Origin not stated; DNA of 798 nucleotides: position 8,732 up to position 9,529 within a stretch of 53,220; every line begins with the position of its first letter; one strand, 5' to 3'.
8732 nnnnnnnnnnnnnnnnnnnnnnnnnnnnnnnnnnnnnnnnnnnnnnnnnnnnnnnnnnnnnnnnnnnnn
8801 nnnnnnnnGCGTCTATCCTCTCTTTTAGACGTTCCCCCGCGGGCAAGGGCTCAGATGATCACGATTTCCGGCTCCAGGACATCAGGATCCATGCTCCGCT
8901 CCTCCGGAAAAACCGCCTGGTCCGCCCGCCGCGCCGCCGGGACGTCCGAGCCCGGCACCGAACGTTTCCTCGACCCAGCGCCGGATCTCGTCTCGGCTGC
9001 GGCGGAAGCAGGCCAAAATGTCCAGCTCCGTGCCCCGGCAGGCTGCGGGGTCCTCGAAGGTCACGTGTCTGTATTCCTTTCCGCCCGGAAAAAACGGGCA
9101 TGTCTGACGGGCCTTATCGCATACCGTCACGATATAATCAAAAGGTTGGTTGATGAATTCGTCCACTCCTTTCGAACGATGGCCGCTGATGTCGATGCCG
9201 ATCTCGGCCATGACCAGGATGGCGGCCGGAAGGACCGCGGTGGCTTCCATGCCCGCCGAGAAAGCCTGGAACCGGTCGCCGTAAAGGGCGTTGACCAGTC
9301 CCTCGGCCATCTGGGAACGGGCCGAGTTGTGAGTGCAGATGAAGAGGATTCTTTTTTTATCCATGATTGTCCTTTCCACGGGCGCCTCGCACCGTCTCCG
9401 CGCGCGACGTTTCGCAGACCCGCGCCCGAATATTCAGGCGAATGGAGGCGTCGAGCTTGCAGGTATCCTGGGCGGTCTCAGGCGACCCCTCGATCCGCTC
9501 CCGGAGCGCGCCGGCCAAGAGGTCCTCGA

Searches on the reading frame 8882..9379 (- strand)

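Call 81: search_protein_families(library=pfam, proteins=[window:8882-9379:-], max_evalue=0.00001)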
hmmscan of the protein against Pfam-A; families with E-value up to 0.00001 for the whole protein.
window:8882-9379:- (165 aa): 1 family
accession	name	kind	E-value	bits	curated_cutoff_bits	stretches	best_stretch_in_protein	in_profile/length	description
PF01451.26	LMWPc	-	4.9e-18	66.1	23.2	1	11-116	1-123/144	Low molecular weight phosphotyrosine protein phosphatase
